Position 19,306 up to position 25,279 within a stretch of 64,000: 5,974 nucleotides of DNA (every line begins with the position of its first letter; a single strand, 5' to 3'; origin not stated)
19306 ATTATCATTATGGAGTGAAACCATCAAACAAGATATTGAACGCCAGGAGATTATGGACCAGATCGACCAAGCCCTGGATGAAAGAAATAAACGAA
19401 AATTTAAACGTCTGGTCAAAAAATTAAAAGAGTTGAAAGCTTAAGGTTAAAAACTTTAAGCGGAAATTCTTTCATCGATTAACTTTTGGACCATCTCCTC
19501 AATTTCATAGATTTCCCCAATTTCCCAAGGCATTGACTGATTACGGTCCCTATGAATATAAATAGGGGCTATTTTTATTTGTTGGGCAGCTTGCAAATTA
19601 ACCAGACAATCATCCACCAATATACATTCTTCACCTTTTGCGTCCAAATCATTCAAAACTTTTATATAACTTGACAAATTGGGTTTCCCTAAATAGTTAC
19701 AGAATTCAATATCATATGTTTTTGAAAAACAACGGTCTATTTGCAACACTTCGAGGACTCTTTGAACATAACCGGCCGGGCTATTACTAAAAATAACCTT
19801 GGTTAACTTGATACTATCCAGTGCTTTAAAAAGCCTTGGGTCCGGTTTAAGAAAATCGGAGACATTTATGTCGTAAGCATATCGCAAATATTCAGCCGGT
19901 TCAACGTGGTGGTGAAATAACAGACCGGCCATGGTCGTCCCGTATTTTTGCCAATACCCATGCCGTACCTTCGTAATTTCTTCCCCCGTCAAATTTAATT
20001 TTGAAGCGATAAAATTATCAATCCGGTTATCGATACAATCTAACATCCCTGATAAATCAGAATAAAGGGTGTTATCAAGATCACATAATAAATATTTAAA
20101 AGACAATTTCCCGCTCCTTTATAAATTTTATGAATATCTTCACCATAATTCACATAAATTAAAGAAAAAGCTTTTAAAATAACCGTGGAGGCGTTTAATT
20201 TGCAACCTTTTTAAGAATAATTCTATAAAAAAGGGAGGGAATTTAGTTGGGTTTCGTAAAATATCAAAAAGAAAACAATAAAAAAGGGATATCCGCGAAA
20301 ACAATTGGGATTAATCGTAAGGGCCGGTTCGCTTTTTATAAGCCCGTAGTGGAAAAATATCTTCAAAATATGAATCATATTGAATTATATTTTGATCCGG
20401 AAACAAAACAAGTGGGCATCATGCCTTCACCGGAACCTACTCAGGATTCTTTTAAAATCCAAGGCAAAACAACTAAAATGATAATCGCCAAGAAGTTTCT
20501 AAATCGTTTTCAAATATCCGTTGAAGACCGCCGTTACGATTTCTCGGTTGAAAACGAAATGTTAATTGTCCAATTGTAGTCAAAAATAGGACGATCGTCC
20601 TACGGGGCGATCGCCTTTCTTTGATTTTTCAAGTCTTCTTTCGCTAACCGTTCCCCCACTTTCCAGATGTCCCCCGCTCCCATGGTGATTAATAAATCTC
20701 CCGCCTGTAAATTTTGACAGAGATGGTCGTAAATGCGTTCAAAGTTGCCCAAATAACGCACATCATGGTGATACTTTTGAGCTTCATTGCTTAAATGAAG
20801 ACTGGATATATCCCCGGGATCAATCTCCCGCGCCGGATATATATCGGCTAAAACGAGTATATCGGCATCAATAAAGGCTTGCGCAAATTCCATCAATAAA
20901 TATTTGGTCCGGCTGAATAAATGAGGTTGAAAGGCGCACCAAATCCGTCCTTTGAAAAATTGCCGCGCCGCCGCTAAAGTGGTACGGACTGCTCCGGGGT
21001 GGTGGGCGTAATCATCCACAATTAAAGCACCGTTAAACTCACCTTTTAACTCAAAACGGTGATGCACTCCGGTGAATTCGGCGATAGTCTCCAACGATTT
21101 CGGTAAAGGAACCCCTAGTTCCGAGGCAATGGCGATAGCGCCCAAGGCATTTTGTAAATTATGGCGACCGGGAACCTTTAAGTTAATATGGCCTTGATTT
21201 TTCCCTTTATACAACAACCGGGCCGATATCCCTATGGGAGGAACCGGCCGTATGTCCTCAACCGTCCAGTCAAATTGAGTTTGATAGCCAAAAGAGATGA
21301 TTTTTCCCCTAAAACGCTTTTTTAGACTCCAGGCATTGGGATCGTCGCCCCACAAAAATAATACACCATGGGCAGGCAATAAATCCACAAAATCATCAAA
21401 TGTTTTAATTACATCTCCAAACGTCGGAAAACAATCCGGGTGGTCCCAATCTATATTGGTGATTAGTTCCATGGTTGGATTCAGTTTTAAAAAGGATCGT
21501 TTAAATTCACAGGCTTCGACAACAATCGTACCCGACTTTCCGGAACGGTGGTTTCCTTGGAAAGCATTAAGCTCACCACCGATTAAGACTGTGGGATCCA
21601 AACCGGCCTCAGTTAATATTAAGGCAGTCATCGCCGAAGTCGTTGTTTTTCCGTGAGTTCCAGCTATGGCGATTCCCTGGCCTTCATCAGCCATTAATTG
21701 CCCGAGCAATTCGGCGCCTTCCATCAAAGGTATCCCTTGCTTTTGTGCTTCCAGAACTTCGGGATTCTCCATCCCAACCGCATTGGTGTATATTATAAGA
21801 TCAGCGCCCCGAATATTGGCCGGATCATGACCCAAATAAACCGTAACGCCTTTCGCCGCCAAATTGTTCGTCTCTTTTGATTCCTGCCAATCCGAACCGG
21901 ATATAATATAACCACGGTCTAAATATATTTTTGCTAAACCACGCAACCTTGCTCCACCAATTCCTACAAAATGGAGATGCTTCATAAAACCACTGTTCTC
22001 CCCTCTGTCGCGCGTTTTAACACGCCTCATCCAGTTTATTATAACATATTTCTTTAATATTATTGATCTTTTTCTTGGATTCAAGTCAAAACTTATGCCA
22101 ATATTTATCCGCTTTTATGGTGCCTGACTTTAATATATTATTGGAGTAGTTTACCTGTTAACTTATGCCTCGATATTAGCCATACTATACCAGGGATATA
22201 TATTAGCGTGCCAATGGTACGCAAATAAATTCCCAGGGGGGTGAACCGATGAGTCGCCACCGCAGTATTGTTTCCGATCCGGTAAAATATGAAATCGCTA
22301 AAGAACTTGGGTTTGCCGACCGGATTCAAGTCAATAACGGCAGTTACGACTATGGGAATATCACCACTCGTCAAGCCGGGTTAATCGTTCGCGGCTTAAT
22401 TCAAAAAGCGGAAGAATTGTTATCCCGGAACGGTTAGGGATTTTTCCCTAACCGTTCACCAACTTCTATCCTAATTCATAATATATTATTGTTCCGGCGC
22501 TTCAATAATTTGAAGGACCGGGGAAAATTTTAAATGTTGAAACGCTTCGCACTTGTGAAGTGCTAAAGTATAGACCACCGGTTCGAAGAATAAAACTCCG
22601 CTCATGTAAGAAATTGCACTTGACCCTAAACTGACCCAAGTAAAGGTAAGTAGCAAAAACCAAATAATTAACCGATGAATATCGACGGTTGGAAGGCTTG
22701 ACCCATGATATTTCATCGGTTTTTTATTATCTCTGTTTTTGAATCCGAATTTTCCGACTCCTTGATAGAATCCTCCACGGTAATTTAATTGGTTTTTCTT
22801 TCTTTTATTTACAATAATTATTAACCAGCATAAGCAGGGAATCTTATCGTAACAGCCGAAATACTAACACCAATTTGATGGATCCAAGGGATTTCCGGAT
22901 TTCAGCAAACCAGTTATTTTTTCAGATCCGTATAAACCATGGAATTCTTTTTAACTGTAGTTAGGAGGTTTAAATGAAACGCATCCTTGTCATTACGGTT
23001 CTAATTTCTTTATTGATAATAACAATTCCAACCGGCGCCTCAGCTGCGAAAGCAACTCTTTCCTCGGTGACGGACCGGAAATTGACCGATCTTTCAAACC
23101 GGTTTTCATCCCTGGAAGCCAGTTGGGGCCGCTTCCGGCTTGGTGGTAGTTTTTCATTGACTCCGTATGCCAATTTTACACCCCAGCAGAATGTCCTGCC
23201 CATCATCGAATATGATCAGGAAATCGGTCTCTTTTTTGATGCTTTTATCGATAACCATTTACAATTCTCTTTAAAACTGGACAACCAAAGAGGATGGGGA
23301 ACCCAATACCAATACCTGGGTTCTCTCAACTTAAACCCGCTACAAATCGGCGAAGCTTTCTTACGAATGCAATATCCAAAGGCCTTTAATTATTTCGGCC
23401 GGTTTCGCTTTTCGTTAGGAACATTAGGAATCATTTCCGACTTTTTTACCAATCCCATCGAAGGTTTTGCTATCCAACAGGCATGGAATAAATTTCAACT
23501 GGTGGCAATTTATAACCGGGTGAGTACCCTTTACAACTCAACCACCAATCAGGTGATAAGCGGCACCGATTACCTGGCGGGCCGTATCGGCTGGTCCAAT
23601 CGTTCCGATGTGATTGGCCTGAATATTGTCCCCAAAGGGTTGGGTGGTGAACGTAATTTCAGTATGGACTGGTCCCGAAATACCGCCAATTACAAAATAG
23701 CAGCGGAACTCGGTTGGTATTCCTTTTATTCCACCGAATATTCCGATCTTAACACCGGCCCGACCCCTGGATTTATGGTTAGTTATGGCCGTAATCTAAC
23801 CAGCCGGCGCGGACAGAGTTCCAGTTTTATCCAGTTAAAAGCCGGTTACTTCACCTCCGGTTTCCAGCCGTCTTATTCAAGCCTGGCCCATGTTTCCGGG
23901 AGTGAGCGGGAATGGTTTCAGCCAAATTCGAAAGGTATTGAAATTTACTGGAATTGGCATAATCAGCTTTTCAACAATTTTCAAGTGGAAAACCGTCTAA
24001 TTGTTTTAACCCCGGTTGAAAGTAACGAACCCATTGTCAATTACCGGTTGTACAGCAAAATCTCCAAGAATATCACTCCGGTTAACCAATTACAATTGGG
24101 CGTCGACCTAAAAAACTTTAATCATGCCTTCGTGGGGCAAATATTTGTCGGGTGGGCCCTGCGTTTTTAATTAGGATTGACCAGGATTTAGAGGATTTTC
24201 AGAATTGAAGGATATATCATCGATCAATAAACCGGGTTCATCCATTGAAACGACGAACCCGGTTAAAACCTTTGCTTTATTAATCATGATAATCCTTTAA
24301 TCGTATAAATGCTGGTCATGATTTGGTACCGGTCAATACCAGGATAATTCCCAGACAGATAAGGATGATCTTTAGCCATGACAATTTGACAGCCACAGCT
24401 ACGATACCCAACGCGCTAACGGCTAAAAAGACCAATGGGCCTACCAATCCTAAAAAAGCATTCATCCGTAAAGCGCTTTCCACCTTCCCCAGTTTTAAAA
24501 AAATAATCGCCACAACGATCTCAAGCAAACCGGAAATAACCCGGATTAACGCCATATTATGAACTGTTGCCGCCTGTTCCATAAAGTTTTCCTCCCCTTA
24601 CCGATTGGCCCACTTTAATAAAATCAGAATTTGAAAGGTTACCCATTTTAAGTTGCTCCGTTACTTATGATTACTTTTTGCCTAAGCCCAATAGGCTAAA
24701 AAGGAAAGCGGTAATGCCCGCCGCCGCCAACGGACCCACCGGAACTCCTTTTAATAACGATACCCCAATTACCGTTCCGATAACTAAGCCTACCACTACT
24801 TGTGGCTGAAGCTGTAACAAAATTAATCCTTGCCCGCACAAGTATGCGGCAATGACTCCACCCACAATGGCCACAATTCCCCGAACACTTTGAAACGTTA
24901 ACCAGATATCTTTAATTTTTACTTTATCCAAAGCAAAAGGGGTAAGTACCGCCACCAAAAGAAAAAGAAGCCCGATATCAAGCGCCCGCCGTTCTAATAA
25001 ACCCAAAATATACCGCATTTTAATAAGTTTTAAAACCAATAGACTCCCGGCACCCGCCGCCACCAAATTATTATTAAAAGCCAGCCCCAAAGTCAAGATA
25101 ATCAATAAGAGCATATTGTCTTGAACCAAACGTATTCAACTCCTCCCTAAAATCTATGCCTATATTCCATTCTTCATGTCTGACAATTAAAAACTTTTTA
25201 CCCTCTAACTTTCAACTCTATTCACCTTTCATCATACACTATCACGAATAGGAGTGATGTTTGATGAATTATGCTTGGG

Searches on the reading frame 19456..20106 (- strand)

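Call 12: search_protein_families(library=pfam, max_evalue=0.001, proteins=[window:19456-20106:-])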
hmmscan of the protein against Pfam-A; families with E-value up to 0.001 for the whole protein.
window:19456-20106:- (216 aa): 3 families
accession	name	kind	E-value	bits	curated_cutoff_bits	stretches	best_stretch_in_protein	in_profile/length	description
PF00702.32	Hydrolase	-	1.5e-15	58.6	26.4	1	4-176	2-189/191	haloacid dehalogenase-like hydrolase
PF13419.12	HAD_2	-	2.5e-10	41.2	23.8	1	7-180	2-174/178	Haloacid dehalogenase-like hydrolase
PF03031.24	NIF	-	9.8e-06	25.8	21.8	1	103-188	56-139/160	NLI interacting factor-like phosphatase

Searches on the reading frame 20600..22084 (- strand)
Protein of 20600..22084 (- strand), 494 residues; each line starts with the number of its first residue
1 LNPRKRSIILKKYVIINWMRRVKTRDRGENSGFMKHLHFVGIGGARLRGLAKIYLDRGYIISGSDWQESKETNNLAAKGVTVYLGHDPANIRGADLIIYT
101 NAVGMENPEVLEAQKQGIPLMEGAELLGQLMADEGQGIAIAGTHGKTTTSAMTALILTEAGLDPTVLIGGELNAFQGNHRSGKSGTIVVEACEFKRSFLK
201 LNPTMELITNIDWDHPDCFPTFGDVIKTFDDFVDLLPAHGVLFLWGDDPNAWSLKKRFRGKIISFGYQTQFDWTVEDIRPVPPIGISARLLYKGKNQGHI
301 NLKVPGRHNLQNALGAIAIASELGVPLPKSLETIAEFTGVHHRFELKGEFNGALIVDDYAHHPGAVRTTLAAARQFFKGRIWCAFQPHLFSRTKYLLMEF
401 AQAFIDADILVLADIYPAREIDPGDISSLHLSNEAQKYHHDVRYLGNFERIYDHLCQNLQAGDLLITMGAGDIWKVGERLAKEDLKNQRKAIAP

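Call 11: search_protein_families(library=pfam, max_evalue=0.001, proteins=[window:20600-22084:-])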
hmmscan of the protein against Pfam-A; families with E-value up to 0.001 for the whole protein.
window:20600-22084:- (494 aa): 3 families
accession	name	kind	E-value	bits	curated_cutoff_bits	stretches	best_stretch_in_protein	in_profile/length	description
PF01225.30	Mur_ligase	-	6.9e-23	81.3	21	1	36-133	1-93/95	Mur ligase family, catalytic domain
PF08245.18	Mur_ligase_M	-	5.1e-21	76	24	1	140-320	1-200/200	Mur ligase middle domain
PF02875.26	Mur_ligase_C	-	4.7e-20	73.2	28.4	1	342-471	1-127/127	Mur ligase, glutamate ligase domain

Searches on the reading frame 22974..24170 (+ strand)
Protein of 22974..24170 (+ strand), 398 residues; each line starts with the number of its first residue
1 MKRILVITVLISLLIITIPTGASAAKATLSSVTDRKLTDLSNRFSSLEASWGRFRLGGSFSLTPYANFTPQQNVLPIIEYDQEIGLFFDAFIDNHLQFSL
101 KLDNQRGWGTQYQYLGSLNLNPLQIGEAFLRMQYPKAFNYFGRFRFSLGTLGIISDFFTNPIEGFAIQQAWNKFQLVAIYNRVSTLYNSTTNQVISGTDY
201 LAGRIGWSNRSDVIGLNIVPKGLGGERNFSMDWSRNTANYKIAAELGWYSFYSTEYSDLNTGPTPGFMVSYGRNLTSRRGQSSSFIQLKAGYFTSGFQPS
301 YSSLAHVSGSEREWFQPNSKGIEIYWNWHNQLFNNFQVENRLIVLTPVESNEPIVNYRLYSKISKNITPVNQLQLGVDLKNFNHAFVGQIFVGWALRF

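Call 11: search_protein_families(library=pfam, max_evalue=0.001, proteins=[window:22974-24170:+])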
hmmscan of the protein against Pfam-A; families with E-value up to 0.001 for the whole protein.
window:22974-24170:+ (398 aa): 0 families

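Call 70: search_protein_families(library=pfam, max_evalue=0.01, proteins=[window:22974-24170:+])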
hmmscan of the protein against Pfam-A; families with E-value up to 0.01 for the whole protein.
window:22974-24170:+ (398 aa): 0 families

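Call 75: find_homologous_proteins(query=window:22974-24170:+, max_evalue=0.001)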
Query window:22974-24170:+ (398 aa): 37 proteins with E <= 0.001 among 4140 candidates.
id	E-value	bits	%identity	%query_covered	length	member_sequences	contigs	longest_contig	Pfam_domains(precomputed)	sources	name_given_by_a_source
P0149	1.2e-265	899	100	100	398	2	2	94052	-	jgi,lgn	jgi:hypothetical protein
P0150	3.4e-210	716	77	100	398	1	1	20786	-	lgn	-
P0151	4.3e-210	716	78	100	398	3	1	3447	-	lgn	-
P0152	2.5e-205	700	78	98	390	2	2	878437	-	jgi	jgi:hypothetical protein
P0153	3.2e-205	700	78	100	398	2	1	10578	-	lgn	-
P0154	2.9e-191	654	72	100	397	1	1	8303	-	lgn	-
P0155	5.0e-189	646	72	100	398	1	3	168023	-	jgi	jgi:hypothetical protein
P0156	1.1e-151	523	59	100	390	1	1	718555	-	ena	-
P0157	7.6e-144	498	58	100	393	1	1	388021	-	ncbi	-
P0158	1.8e-134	467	58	97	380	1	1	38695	-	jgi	jgi:hypothetical protein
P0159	7.1e-131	455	56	100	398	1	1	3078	-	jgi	jgi:hypothetical protein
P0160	2.3e-115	404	49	100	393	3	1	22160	-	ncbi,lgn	ncbi:MAG: hypothetical protein ACM3X9_03290 [Bacillota bacterium]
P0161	4.9e-106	373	46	100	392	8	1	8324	-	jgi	-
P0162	7.0e-103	363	47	95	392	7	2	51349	-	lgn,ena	-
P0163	2.7e-102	361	45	100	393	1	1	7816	-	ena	-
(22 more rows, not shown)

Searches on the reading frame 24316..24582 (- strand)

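Call 11: search_protein_families(library=pfam, max_evalue=0.001, proteins=[window:24316-24582:-])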
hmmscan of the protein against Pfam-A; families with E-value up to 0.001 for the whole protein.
window:24316-24582:- (88 aa): 1 family
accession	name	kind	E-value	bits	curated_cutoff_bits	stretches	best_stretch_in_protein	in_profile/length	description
PF10942.13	DUF2619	-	3.4e-26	91.6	27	1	5-87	3-85/86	Protein of unknown function (DUF2619)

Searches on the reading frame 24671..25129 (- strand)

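Call 11: search_protein_families(library=pfam, max_evalue=0.001, proteins=[window:24671-25129:-])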
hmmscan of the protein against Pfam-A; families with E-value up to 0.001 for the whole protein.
window:24671-25129:- (152 aa): 1 family
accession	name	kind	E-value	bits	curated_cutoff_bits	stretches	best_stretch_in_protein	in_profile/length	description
PF04284.18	DUF441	-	8.7e-40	136.4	26.5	1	6-143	1-138/139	Protein of unknown function (DUF441)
